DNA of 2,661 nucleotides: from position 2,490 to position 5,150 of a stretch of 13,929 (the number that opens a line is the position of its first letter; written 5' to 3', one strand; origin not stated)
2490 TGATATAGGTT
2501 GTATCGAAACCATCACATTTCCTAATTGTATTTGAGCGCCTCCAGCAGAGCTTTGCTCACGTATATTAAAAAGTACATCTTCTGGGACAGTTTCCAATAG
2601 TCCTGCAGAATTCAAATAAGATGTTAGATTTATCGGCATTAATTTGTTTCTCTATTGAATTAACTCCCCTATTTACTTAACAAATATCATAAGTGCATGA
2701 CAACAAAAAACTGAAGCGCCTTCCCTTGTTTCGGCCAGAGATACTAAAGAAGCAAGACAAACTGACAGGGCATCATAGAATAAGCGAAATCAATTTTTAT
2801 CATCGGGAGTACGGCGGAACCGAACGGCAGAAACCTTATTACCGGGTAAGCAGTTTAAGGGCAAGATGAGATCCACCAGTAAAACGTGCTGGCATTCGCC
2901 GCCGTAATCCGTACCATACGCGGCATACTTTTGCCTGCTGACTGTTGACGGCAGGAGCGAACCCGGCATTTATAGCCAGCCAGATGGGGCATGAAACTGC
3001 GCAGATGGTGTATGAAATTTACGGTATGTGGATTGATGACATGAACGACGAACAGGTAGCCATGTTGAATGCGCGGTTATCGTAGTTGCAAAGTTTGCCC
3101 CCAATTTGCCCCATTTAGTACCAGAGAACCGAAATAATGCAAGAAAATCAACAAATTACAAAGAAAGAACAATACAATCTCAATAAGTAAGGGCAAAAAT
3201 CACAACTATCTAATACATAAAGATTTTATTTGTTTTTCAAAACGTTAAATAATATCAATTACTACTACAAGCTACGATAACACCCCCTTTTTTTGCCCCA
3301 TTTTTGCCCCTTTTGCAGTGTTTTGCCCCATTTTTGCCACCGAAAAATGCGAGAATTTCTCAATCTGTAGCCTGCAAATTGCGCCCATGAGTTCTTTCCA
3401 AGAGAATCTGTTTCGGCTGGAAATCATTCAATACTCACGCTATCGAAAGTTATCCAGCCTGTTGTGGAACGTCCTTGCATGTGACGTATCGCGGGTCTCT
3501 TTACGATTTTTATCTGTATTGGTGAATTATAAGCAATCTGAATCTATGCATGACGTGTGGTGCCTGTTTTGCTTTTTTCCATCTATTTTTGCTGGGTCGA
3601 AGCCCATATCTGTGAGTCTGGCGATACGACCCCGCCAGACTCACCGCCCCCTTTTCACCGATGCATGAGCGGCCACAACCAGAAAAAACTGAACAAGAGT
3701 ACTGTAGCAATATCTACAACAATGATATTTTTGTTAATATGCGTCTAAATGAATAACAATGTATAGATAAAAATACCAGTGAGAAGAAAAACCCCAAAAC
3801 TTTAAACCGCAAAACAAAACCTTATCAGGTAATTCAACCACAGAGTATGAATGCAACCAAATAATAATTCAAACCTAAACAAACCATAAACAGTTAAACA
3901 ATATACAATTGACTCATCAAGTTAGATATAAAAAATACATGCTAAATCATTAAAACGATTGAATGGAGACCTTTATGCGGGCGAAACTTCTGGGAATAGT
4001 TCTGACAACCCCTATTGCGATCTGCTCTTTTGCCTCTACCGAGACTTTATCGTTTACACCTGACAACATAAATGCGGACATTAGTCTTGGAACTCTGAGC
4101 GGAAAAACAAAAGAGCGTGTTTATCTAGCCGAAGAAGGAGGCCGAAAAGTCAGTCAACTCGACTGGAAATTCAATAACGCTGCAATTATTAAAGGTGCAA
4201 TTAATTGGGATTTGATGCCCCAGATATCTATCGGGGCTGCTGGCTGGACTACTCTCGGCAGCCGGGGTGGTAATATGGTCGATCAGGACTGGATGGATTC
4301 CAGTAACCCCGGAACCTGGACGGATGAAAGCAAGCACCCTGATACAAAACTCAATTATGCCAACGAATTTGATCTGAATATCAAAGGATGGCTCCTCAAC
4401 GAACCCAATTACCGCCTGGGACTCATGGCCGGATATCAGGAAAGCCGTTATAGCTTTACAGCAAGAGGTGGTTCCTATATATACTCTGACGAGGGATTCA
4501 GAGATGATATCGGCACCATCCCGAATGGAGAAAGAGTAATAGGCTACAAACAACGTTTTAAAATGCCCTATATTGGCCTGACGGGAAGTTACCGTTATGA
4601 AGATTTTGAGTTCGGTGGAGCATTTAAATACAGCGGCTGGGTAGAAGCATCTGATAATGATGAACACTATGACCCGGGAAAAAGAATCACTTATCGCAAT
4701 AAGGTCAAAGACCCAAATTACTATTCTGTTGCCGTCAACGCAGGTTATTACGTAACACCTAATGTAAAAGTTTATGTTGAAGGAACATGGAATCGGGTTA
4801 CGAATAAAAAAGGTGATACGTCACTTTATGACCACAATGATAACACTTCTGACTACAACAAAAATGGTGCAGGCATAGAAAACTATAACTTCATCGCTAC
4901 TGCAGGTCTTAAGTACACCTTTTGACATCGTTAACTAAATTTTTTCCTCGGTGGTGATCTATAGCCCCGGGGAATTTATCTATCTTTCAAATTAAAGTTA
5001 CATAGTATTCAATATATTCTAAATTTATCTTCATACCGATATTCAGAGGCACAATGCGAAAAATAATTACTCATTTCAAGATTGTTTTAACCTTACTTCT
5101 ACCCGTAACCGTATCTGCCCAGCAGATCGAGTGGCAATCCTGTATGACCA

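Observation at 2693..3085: Integrase 3' fragment with two in-frame TGA codons, facing the tail-fibre cargo region: evidence for a junction between two mobile elements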

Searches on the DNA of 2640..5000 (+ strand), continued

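Call 14: get_annotated_region(hit=H21, flank=20000)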
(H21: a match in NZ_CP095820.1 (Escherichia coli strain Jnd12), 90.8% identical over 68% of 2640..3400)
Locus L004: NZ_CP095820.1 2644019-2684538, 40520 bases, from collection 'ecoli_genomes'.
description: Escherichia coli strain Jnd12 chromosome, complete genome
organism: Escherichia coli strain Jnd12 (NCBI taxid 562)
replicon: chromosome; assembly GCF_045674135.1
host: avian; source: -; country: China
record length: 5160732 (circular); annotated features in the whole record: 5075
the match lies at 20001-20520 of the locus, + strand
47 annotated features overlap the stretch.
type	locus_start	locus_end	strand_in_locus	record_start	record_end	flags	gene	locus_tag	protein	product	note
CDS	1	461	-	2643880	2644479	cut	-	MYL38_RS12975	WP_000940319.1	DUF1367 family protein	-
CDS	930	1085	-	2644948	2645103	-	hokD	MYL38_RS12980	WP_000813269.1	type I toxin-antitoxin system toxin HokD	-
CDS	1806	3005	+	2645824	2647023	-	-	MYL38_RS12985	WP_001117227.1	MFS transporter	-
CDS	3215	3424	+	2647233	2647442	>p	-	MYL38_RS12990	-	gamma-glutamylcyclotransferase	incomplete; partial in the middle of a contig; missing C-terminus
CDS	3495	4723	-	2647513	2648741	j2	-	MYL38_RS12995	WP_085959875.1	IS3 family transposase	programmed frameshift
CDS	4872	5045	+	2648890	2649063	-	-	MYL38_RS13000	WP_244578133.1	hypothetical protein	-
CDS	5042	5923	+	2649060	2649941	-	-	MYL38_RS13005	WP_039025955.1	LysR family transcriptional regulator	-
CDS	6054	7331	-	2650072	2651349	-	-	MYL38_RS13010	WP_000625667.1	DUF2254 domain-containing protein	-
CDS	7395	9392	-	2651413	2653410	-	-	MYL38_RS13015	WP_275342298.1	choline BCCT transporter BetT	-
CDS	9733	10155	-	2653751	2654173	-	-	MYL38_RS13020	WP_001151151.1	DUF977 family protein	-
CDS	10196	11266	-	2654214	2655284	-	-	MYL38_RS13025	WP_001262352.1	hypothetical protein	-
CDS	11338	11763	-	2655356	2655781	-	-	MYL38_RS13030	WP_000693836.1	toxin YdaT family protein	-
CDS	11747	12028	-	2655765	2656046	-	-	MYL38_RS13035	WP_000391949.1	YdaS family helix-turn-helix protein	-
CDS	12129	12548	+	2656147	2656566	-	-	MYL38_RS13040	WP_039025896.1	hypothetical protein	-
CDS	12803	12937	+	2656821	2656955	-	-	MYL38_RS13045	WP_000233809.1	phage protein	-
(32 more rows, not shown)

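Call 31: search_dna_similar(query=window:2640-5000:+, collection=phages, mode=near, max_rows=20)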
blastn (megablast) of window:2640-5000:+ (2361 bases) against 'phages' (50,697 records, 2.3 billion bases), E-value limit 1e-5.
Records with a match: 19; places in all: 19; records where one place covers at least 80% of the query: 0.
Best place of each record, by identity: 95-99% 3; 90-95% 15; 60-80% 1.
By first word of the organism name: Escherichia 19.
By host as written in the record: Escherichia coli 7; Escherichia coli ECOR13 4; - 4; Escherichia coli C 2; Escherichia coli str. K-12 substr. MG1655 1; Escherichia coli SA53 1.
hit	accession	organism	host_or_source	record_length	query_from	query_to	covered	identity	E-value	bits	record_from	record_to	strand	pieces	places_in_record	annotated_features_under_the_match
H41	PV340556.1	Escherichia phage PhiR29_1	Escherichia coli ECOR13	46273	1060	2338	54%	91.0%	0e+0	1724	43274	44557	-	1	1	protease VII (omptin) precursor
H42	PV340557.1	Escherichia phage PhiR29_2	Escherichia coli C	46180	1060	2338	54%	91.0%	0e+0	1724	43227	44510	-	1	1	protease VII (omptin) precursor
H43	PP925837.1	Escherichia phage Turner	Escherichia coli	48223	1222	2338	47%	92.7%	0e+0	1613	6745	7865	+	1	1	hypothetical protein (x2)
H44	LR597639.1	Escherichia phage ev243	-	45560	1222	2338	47%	92.7%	0e+0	1613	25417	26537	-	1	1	Protease VII (Omptin) precursor (EC @ Outer membrane protease OmpT | FIG00639767: hypothetical protein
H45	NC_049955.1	Escherichia phage ev243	-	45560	1222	2338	47%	92.7%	0e+0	1613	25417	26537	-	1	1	omptin family outer membrane protease OmpT | FIG00639767: hypothetical protein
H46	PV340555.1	Escherichia phage PhiR26_1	Escherichia coli str. K-12 substr. ...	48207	1222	2338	47%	92.7%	0e+0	1613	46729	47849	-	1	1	protease VII (omptin) precursor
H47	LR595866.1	Escherichia phage 2G7b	-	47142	1222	2338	47%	92.6%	0e+0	1607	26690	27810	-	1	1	Protease VII (Omptin) precursor (EC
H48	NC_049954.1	Escherichia phage 2G7b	-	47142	1222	2338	47%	92.6%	0e+0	1607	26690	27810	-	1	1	omptin family outer membrane protease OmpT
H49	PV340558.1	Escherichia phage PhiR30_1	Escherichia coli C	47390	1222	2338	47%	92.6%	0e+0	1607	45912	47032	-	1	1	protease VII (omptin) precursor | hypothetical protein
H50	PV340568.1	Escherichia phage PhiR49_1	Escherichia coli ECOR13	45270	1222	2338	47%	92.6%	0e+0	1607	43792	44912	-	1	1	protease VII (omptin) precursor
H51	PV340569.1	Escherichia phage PhiR49_1_star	Escherichia coli ECOR13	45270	1222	2338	47%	92.6%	0e+0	1607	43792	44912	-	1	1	protease VII (omptin) precursor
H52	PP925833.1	Escherichia phage Kati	Escherichia coli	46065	1222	2336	47%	92.3%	0e+0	1583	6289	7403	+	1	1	hypothetical protein (x2)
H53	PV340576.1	Escherichia phage PhiR68_2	Escherichia coli ECOR13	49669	1222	2336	47%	92.3%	0e+0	1583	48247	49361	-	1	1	protease VII (omptin) precursor | hypothetical protein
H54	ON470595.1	Escherichia phage vB_EcoS-683R6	Escherichia coli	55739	189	547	15%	95.0%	7e-158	564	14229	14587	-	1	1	integrase | tRNA-(cytosine32)-2-thiocytidine synthetase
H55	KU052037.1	Escherichia phage Rac-SA53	Escherichia coli SA53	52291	189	547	15%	92.5%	7e-143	514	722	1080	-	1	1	intR: integrase | ttcA: tRNA 2-thiocytidine biosynthesis protein | attP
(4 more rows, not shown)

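Call 32: get_annotated_region(hit=H55, flank=2500)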
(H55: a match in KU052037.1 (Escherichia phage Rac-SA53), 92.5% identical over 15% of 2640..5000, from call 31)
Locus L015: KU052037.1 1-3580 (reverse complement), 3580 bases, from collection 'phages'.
description: Escherichia phage Rac-SA53, complete genome.
organism: Escherichia phage Rac-SA53 (NCBI taxid 1759531)
taxonomy: Viruses; Duplodnaviria; Heunggongvirae; Uroviricota; Caudoviricetes
host: Escherichia coli SA53; source: -; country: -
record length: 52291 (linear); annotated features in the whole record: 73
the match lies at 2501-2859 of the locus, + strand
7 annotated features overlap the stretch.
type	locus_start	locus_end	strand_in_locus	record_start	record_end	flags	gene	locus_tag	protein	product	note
CDS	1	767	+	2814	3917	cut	recT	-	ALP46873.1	recombination protein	-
CDS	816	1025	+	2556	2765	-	ralR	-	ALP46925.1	restriction alleviation and modification enhancement protein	-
CDS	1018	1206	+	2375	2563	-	-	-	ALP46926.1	hypothetical protein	ydaC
CDS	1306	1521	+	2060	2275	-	ydaQ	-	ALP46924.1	YdaQ protein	-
CDS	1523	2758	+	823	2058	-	intR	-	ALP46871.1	integrase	-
CDS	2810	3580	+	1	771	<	ttcA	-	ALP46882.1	tRNA 2-thiocytidine biosynthesis protein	-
misc_recomb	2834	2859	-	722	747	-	-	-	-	-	attP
